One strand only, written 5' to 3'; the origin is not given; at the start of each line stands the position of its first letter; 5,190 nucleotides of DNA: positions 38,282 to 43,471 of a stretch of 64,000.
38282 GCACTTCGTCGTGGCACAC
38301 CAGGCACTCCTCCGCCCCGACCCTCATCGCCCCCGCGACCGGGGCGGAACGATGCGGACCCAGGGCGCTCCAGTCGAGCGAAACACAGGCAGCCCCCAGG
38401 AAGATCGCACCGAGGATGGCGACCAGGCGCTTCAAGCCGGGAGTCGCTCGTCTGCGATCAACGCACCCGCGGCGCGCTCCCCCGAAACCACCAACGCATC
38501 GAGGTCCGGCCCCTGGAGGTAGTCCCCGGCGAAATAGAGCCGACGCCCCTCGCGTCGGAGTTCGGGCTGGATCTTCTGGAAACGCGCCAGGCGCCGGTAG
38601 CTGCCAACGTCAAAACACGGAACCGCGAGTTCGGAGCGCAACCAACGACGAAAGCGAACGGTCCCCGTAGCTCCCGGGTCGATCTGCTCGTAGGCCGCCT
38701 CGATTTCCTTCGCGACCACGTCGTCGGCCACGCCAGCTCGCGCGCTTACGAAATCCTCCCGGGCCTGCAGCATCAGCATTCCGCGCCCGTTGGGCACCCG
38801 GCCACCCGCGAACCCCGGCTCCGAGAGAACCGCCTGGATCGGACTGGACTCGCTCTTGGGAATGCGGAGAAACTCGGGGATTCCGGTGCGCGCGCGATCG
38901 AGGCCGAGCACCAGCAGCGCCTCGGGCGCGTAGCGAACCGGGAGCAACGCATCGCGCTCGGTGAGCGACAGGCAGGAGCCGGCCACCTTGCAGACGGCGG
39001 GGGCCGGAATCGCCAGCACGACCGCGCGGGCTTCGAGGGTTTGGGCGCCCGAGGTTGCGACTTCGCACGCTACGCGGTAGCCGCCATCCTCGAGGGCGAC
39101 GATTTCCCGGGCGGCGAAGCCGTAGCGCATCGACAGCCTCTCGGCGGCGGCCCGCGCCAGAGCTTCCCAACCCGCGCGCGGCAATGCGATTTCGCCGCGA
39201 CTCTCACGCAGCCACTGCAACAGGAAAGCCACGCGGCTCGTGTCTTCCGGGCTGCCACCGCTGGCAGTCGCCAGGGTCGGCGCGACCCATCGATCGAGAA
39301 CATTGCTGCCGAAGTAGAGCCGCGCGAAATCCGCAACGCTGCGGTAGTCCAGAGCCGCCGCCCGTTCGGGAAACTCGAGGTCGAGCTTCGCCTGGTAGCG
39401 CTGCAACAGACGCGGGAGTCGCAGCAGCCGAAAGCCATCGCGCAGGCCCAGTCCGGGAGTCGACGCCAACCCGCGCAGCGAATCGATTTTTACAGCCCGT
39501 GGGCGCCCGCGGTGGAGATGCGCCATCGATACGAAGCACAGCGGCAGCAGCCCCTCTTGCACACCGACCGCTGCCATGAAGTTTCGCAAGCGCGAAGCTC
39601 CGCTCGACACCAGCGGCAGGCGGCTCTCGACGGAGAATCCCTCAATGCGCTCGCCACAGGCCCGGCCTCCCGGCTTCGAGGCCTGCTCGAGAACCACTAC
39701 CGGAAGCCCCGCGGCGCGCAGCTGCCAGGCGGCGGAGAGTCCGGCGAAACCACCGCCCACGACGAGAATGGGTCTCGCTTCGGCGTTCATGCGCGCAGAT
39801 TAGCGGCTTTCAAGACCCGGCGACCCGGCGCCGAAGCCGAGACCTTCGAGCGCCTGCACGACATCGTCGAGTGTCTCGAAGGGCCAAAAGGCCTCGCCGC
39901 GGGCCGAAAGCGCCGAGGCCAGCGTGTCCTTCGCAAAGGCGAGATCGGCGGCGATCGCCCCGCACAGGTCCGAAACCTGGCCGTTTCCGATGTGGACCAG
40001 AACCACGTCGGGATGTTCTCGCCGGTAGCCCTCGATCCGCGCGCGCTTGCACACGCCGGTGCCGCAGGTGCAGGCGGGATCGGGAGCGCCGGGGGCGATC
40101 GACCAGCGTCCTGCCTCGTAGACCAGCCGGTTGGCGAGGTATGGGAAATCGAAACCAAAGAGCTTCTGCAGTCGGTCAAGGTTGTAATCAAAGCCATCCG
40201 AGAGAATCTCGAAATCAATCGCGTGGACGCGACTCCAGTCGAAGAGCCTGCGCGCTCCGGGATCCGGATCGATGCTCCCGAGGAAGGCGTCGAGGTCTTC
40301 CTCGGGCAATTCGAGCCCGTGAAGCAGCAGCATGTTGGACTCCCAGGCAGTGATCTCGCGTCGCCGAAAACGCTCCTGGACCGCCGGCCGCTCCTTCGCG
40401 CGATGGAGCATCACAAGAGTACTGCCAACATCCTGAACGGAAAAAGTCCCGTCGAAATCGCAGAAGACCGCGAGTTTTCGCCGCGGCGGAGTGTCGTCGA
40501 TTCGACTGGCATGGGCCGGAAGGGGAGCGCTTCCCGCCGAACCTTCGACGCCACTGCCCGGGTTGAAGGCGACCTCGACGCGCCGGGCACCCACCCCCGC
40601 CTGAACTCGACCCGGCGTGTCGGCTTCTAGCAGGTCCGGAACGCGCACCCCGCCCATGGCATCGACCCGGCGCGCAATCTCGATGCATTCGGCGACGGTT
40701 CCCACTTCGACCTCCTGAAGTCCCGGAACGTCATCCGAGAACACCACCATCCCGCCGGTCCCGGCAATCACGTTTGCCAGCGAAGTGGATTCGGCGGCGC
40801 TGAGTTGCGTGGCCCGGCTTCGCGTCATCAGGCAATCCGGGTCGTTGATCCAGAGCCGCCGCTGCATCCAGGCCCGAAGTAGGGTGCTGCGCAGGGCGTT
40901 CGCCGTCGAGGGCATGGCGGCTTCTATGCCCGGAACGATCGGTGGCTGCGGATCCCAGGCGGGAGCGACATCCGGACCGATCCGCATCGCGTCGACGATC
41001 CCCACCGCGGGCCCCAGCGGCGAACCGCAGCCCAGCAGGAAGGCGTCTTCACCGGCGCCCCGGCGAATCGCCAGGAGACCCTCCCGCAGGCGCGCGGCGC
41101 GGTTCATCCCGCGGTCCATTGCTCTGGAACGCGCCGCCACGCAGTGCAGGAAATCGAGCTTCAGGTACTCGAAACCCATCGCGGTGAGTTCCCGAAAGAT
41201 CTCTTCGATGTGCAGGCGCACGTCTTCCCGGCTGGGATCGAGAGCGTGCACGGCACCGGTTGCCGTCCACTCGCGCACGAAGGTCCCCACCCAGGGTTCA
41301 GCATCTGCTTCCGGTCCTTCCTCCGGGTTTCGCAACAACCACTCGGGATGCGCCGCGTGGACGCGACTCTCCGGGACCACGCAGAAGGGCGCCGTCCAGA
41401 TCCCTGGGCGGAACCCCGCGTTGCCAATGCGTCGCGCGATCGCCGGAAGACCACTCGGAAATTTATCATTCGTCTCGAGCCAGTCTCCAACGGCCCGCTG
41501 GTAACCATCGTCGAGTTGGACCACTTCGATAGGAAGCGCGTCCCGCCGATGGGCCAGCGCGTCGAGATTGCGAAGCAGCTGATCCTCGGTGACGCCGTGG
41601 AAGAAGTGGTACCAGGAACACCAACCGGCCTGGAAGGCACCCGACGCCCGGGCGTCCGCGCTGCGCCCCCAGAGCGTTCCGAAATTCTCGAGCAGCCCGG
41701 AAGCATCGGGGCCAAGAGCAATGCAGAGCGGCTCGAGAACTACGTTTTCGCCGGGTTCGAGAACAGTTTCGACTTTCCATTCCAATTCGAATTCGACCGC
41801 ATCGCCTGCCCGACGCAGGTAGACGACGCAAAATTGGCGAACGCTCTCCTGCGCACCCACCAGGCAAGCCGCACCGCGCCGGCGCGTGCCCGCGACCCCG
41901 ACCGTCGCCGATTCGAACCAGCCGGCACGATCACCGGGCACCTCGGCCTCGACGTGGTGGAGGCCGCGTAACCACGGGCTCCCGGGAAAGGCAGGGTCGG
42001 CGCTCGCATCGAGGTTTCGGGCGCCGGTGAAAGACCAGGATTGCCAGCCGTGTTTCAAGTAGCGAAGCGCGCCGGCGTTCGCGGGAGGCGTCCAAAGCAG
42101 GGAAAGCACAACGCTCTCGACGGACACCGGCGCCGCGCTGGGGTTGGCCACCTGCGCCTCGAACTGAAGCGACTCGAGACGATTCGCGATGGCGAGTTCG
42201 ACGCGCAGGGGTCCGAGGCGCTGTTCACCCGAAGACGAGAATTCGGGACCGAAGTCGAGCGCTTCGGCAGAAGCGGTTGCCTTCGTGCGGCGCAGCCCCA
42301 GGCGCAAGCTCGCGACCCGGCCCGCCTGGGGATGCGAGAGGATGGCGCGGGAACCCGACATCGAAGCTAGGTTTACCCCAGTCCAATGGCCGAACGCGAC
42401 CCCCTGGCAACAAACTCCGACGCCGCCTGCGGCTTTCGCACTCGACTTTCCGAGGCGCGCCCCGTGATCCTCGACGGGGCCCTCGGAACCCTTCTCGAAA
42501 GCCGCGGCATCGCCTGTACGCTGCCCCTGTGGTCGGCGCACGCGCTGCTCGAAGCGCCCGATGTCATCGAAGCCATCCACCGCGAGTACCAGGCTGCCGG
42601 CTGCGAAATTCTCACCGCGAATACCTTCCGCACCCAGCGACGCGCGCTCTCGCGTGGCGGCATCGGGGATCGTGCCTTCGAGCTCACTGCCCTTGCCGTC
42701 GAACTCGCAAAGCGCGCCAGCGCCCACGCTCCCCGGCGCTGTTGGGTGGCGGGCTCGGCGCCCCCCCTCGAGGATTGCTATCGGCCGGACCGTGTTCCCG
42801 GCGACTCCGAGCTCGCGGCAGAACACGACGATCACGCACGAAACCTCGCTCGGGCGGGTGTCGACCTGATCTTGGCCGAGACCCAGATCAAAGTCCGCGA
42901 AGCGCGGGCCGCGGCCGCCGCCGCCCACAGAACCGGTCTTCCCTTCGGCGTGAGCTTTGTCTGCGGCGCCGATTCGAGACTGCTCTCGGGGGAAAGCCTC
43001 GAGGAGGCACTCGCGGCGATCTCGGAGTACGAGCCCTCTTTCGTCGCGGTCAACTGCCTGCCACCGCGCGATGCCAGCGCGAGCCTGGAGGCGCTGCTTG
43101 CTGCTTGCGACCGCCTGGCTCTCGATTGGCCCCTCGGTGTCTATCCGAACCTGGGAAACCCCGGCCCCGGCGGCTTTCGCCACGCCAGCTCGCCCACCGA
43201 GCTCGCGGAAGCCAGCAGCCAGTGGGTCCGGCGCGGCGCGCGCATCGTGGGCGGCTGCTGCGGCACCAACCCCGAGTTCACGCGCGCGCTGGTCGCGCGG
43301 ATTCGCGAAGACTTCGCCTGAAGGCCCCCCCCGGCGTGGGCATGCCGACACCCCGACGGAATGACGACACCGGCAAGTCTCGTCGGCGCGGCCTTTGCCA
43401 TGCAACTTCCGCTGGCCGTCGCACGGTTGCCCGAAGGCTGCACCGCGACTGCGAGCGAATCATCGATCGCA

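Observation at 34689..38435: MtrAB/PioAB-type porin-cytochrome module (decahaem cytochrome + ~700-aa beta-barrel) with a convergent tetrahaem cytochrome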

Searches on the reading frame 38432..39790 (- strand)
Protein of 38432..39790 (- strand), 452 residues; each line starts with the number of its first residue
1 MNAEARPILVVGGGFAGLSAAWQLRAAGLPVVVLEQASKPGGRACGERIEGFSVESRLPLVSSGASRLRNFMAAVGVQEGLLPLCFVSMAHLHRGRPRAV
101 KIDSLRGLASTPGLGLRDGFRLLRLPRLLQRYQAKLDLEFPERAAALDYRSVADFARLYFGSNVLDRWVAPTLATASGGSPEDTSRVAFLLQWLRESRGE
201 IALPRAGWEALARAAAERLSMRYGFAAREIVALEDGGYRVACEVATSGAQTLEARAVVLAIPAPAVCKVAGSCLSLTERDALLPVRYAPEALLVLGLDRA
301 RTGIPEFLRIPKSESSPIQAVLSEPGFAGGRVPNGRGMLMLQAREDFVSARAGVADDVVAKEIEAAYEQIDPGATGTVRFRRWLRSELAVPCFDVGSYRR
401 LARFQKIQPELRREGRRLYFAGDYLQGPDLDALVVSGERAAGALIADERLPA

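Call 6: search_protein_families(library=pfam, proteins=[window:38432-39790:-], max_evalue=0.001)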
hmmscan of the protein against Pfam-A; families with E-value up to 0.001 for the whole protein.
window:38432-39790:- (452 aa): 9 families
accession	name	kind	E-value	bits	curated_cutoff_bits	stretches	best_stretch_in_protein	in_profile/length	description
PF01593.30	Amino_oxidase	-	5.5e-25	89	19.8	1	15-445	1-443/443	Flavin containing amine oxidoreductase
PF13450.12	NAD_binding_8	-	1.3e-11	45.1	21.9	1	10-72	1-65/68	NAD(P)-binding Rossmann-like domain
PF01266.30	DAO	-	3e-08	34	27.9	1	8-260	2-201/353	FAD dependent oxidoreductase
PF00890.30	FAD_binding_2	-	5e-06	26.4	20.4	1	8-42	2-36/414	FAD binding domain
PF07992.20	Pyr_redox_2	-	2.3e-05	24.4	26.1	1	8-44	3-180/291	Pyridine nucleotide-disulphide oxidoreductase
PF12831.13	FAD_oxidored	-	8.1e-05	22.5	27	1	8-46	2-40/416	FAD dependent oxidoreductase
PF01134.28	GIDA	-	0.00019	21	22.1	1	8-48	2-43/391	Glucose inhibited division protein A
PF13454.12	NAD_binding_9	-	0.00048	20.6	21.8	0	10-44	2-40/155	FAD-NAD(P)-binding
PF01946.23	Thi4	-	0.00077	19.2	26.2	0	8-44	20-57/235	Thi4 family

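Call 52: search_protein_families(library=ncbifam, proteins=[window:38432-39790:-], max_evalue=0.001)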
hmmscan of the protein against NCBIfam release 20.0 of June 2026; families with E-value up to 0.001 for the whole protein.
window:38432-39790:- (452 aa): 38 families (the best 25 are shown)
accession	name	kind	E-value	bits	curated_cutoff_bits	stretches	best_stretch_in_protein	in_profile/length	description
TIGR03467.1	HpnE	equivalog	1.9e-15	57.1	283.05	1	9-270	2-270/430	hydroxysqualene dehydroxylase HpnE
NF005560.0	PRK07233.1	equivalog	2.2e-13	49.9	252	1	8-339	3-326/435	hypothetical protein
TIGR02734.1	crtI_fam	subfamily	2.3e-13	49.7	238.1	1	9-55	2-48/504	phytoene desaturase family protein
TIGR00562.1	proto_IX_ox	equivalog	6.4e-09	34.9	97.85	0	7-55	4-54/470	protoporphyrinogen oxidase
NF008841.0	PRK11883.1-1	equivalog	1e-08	34.6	517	1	6-54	4-55/453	protoporphyrinogen oxidase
NF058655.1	CrtID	equivalog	1.4e-07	30.7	640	1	8-53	1-46/478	bifunctional phytoene desaturase/3,4-desaturase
NF045637.1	carotdesatCrtDProt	equivalog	1.4e-07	30.5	580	1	8-45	1-38/485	1-hydroxycarotenoid 3,4-desaturase CrtD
NF009410.0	PRK12771.1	subfamily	5.5e-07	28.5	516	1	6-42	139-175/566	NAD(P)-binding protein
TIGR02032.1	GG-red-SF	subfamily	6.2e-07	29.4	158.8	1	8-55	3-50/297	geranylgeranyl reductase family protein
NF008845.0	PRK11883.1-5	equivalog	2.2e-06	26.3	560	0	5-56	4-61/468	protoporphyrinogen oxidase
TIGR03197.1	MnmC_Cterm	equivalog_domain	2.5e-06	26.8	174.2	1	8-49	2-43/400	FAD-dependent 5-carboxymethylaminomethyl-2-thiouridine(34) oxidoreductase MnmC1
NF002480.1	PRK01747.1-1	equivalog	6.1e-06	24.9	540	1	4-48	247-291/645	bifunctional tRNA (5-methylaminomethyl-2-thiouridine)(34)-methyltransferase MnmC2/FAD-dependent 5-carboxymethylaminomethyl-2-thiouridine(34)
NF006130.0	PRK08274.1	equivalog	1.2e-05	24.4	369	1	7-39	7-39/467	FAD-dependent tricarballylate dehydrogenase TcuA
NF005548.0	PRK07208.1-4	equivalog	1.2e-05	24.1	389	1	5-53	3-51/488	hypothetical protein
NF005547.0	PRK07208.1-3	equivalog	1.4e-05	24.1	380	1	4-46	3-45/465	hypothetical protein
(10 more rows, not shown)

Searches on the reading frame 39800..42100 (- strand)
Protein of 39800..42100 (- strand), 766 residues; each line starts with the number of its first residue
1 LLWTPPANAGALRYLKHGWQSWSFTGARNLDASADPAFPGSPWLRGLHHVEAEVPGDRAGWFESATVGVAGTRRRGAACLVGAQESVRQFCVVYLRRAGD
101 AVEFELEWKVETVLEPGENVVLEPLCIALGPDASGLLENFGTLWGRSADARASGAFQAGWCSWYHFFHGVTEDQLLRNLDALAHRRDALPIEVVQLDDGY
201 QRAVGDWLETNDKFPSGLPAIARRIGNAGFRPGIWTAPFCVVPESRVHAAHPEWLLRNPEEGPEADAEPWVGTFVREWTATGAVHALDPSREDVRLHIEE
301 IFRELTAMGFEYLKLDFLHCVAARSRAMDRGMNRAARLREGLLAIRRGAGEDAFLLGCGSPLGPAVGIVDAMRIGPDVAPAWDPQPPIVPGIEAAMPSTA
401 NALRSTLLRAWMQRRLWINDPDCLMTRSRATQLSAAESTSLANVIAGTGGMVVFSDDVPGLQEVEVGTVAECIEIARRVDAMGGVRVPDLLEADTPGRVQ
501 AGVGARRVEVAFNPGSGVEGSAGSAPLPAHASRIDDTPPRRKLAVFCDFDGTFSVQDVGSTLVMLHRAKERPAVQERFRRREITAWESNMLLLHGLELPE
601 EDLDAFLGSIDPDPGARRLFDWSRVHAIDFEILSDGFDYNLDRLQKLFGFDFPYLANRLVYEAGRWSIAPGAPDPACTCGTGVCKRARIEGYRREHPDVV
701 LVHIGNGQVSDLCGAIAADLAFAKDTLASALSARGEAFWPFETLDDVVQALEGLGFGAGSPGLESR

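Call 6: search_protein_families(library=pfam, proteins=[window:39800-42100:-], max_evalue=0.001)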
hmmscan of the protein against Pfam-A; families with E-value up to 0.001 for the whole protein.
window:39800-42100:- (766 aa): 2 families
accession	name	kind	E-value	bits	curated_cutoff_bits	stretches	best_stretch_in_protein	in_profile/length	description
PF02065.24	Melibiase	-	4e-12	46.2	27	1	177-263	58-151/347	Melibiase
PF12710.13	HAD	-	4.6e-05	24.4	27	1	545-711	1-184/189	haloacid dehalogenase-like hydrolase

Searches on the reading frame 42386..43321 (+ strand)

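Call 6: search_protein_families(library=pfam, proteins=[window:42386-43321:+], max_evalue=0.001)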
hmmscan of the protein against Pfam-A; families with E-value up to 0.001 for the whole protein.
window:42386-43321:+ (311 aa): 1 family
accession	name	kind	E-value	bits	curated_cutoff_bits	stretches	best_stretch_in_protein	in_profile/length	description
PF02574.22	S-methyl_trans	-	6.4e-65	220.3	22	1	27-304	1-281/283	Homocysteine S-methyltransferase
